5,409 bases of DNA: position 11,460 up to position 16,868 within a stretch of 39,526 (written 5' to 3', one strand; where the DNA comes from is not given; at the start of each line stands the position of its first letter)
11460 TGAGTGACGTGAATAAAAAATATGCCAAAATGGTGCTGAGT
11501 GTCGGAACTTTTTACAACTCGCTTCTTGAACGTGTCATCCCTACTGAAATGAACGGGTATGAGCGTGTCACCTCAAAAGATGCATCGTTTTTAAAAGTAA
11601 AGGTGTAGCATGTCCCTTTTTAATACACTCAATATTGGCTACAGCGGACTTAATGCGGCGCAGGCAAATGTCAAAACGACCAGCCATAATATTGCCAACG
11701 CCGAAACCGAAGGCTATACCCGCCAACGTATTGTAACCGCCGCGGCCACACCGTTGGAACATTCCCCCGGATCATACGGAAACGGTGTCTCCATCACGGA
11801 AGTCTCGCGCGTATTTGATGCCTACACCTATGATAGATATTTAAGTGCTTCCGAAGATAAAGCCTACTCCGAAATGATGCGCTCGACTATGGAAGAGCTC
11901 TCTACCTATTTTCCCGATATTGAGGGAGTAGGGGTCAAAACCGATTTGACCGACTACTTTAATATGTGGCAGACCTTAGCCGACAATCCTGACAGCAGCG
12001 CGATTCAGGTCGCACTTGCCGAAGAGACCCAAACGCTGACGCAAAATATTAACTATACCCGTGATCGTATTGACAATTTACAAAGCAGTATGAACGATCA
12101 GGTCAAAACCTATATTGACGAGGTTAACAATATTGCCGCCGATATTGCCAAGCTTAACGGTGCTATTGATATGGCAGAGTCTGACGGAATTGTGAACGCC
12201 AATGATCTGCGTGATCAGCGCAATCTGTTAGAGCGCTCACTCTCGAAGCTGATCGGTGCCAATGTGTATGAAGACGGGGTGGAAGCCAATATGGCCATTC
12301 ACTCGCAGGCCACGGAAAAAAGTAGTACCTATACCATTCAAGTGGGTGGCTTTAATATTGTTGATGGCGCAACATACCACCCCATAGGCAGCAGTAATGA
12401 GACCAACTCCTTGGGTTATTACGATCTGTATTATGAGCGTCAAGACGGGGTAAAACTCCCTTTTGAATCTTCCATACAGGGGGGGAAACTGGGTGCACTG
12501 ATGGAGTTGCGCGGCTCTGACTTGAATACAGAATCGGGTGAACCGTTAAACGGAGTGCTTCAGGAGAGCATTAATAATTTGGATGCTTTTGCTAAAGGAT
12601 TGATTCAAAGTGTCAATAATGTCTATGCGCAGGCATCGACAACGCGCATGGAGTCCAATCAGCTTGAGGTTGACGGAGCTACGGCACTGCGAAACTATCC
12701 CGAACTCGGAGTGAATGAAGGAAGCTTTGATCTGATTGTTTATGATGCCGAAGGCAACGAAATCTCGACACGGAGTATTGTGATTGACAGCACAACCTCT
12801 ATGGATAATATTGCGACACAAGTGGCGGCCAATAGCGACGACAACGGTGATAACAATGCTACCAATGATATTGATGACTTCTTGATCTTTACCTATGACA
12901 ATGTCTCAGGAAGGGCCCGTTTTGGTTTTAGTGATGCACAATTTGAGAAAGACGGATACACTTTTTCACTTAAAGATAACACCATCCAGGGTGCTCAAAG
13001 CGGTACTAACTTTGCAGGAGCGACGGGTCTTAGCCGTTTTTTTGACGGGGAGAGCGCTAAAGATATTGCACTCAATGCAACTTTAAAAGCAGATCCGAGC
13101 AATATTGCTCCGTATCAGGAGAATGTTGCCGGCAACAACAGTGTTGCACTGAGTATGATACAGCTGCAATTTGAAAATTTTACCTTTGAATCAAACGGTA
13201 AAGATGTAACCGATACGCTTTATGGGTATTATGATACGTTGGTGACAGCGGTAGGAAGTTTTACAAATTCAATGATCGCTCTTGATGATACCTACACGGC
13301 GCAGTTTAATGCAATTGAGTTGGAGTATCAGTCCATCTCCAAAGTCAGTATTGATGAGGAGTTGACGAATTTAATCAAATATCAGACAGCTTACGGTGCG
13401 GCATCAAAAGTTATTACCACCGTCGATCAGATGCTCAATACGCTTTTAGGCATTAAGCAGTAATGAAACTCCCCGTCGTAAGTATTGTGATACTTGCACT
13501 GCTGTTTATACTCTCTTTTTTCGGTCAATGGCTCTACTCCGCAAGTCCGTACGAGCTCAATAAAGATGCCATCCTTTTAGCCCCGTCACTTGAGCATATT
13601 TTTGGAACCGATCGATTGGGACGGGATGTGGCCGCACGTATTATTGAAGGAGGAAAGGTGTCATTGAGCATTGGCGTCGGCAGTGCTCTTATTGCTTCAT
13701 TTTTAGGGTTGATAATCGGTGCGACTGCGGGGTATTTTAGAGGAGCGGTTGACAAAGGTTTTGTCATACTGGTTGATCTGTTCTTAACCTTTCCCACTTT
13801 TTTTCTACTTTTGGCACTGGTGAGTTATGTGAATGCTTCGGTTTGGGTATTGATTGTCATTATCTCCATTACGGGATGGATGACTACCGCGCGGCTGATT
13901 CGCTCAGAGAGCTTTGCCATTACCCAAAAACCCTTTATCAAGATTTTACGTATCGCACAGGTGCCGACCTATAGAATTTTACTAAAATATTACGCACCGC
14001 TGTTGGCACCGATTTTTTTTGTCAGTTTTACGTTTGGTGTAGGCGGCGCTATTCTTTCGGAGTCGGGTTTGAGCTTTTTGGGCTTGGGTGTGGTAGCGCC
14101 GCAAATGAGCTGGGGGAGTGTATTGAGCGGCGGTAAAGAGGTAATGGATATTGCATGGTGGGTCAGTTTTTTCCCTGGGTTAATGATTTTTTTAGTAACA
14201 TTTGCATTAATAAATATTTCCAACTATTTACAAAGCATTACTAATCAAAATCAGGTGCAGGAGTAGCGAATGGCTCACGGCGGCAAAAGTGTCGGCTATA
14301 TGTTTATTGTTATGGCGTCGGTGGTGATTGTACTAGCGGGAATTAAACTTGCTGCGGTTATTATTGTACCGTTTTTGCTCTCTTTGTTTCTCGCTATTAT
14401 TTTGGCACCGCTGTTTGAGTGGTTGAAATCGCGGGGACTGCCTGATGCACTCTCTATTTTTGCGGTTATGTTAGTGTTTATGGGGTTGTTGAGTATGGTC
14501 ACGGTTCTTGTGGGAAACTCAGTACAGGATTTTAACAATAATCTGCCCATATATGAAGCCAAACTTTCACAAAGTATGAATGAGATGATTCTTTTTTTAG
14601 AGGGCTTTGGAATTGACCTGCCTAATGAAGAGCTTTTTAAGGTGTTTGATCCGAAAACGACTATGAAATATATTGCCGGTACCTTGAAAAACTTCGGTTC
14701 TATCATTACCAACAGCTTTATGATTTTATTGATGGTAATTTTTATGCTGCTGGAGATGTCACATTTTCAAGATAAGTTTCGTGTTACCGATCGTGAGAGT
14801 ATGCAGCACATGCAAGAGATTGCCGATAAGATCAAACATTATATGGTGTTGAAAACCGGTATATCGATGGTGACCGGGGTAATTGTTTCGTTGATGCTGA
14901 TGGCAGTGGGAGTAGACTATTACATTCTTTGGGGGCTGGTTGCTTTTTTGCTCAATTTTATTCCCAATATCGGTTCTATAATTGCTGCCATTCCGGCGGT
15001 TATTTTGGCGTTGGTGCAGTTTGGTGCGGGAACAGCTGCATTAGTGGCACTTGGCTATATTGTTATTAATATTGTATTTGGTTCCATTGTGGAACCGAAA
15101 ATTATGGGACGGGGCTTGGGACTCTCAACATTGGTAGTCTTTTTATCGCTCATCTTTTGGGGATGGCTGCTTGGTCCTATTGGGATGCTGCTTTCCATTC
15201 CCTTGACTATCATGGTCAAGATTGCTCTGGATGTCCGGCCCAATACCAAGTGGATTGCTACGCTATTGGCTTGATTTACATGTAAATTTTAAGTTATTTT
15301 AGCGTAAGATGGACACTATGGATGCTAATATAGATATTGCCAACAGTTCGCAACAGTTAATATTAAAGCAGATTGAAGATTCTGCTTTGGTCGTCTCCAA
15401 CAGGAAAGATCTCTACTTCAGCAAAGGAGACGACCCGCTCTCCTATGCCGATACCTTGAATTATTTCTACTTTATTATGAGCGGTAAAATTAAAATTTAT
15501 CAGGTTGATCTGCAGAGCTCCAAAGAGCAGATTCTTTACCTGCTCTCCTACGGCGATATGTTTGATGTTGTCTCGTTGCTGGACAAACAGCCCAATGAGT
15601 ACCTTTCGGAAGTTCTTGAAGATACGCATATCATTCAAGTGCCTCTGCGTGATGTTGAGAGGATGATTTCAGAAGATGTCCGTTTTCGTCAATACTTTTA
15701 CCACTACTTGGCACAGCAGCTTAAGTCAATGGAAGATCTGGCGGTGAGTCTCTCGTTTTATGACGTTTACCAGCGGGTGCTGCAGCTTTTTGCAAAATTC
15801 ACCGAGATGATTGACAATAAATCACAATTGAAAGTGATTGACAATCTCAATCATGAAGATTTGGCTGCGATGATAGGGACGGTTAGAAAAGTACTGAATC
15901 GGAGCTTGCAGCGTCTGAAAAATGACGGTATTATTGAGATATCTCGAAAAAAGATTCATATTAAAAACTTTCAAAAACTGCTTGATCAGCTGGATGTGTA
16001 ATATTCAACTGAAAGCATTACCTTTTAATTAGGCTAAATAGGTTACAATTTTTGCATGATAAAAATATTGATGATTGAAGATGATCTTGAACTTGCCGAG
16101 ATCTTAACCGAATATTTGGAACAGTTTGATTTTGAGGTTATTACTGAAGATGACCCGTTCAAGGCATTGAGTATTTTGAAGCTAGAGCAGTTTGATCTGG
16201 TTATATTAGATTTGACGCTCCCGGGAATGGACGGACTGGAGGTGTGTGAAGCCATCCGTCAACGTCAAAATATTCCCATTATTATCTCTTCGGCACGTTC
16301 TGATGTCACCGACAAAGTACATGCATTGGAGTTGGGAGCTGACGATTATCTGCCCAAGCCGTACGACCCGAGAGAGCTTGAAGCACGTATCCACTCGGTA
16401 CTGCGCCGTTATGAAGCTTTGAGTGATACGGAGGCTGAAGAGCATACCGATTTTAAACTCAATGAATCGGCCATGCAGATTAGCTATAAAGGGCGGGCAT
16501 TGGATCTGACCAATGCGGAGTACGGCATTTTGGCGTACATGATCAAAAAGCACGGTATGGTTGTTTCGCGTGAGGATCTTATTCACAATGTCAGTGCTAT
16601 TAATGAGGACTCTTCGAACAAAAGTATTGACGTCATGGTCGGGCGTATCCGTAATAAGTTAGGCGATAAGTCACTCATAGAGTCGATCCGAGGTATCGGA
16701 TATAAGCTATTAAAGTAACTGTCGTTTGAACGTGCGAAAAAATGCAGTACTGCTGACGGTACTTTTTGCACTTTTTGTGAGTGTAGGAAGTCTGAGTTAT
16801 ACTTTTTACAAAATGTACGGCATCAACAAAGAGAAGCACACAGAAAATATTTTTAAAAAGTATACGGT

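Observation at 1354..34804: Highly iterated palindrome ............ scattered through genes and promoters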

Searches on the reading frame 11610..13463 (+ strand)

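Call 8: search_protein_families(library=ncbifam, proteins=[window:11610-13463:+])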
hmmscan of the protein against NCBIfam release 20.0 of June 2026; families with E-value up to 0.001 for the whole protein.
window:11610-13463:+ (617 aa): 14 families
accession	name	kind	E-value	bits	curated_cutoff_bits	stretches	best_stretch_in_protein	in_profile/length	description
TIGR02492.1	flgK_ends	equivalog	1.7e-99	334.1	170.75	2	5-418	1-388/437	flagellar hook-associated protein FlgK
TIGR02488.1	flgG_G_neg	equivalog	4e-12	46.2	252.75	2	566-612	209-255/259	flagellar basal-body rod protein FlgG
NF004242.0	PRK05682.2-1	equivalog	4.6e-11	42.2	365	2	577-615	382-420/422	flagellar hook protein FlgE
NF004241.1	PRK05682.1-5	equivalog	8.1e-11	41.7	469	2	6-42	4-40/446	flagellar hook protein FlgE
NF004243.1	PRK05682.2-2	equivalog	8.1e-10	38.3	801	1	1-66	1-65/420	flagellar hook protein FlgE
NF004238.1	PRK05682.1-1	equivalog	9.2e-10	38.4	400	1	7-70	3-68/414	flagellar hook protein FlgE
NF040922.1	flgE_Caulobact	equivalog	2.5e-09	36.7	750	1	576-616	464-504/505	flagellar hook protein FlgE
NF009456.0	PRK12816.1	equivalog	7.4e-09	35.6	416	1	566-616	213-263/264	flagellar basal body rod protein FlgG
TIGR03506.1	FlgEFG_subfam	subfamily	1.4e-08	34.8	70.25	1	6-70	2-67/351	flagellar hook-basal body complex protein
TIGR01395.1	FlgC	equivalog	8.5e-08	32.5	102.1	1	4-67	1-72/137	flagellar basal body rod protein FlgC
NF005286.1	PRK06803.1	equivalog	9.8e-07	28.2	467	1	7-70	3-61/402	flagellar hook protein FlgE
TIGR02490.1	flgF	equivalog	8.4e-06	25.5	178.5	1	9-63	3-57/218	flagellar basal-body rod protein FlgF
NF009278.1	PRK12636.1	equivalog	5.4e-05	22.9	350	0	516-616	171-262/263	flagellar basal body rod protein FlgG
NF009275.1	PRK12632.1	equivalog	0.00012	22.5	170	1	4-42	5-43/130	flagellar basal body rod protein FlgC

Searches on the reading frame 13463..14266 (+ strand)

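Call 31: search_protein_families(library=pfam, max_evalue=0.00001, proteins=[window:13463-14266:+])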
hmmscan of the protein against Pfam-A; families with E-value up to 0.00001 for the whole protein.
window:13463-14266:+ (267 aa): 1 family
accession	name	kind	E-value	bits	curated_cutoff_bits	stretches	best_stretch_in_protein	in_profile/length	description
PF00528.27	BPD_transp_1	-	3.8e-18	66.3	26.4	1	82-256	1-178/184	Binding-protein-dependent transport system inner membrane component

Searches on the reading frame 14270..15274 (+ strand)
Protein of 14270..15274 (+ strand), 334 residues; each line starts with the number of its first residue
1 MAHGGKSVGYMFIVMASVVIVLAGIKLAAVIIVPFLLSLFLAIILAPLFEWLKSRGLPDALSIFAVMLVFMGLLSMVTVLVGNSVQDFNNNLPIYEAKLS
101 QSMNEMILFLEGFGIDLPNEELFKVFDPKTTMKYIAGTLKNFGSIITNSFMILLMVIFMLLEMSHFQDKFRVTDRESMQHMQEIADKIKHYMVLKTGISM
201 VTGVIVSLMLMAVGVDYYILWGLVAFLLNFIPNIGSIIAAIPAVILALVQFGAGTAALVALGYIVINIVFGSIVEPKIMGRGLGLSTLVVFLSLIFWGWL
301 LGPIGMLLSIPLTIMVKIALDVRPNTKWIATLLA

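Call 31: search_protein_families(library=pfam, max_evalue=0.00001, proteins=[window:14270-15274:+])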
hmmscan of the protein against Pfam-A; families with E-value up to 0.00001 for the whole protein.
window:14270-15274:+ (334 aa): 1 family
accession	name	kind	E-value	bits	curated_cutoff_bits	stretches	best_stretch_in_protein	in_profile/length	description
PF01594.21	AI-2E_transport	-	2.4e-60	204.9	34.3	1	12-321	2-324/327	AI-2E family transporter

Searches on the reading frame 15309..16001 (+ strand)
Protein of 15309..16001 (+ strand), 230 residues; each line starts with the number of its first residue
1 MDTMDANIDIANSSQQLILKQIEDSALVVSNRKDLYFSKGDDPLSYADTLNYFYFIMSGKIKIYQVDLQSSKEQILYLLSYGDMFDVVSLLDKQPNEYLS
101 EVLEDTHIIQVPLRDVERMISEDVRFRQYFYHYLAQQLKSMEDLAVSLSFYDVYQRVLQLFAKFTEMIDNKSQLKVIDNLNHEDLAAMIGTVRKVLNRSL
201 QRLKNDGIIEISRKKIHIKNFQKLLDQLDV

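Call 31: search_protein_families(library=pfam, max_evalue=0.00001, proteins=[window:15309-16001:+])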
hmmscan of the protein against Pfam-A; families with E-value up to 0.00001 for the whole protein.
window:15309-16001:+ (230 aa): 2 families
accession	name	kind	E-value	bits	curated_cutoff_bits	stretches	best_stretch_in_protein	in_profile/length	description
PF13545.12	HTH_Crp_2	-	9.1e-13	48.4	27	1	175-225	18-68/70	Crp-like helix-turn-helix domain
PF00027.35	cNMP_binding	-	1.1e-12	48.2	27.5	1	36-123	3-89/89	Cyclic nucleotide-binding domain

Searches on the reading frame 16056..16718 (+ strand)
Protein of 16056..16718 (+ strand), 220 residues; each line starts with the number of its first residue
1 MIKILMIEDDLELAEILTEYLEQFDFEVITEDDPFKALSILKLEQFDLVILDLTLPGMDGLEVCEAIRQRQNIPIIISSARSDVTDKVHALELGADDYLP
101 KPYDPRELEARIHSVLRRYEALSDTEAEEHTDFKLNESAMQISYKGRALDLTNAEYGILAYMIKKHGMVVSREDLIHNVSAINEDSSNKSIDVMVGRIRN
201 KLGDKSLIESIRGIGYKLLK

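Call 31: search_protein_families(library=pfam, max_evalue=0.00001, proteins=[window:16056-16718:+])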
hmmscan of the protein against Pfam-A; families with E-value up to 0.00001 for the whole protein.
window:16056-16718:+ (220 aa): 2 families
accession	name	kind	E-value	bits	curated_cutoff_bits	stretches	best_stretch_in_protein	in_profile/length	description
PF00072.30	Response_reg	-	2.2e-29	102.3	30.2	1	4-112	1-110/111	Response regulator receiver domain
PF00486.34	Trans_reg_C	-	3e-18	66.1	26.2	1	146-218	1-77/77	Transcriptional regulatory protein, C terminal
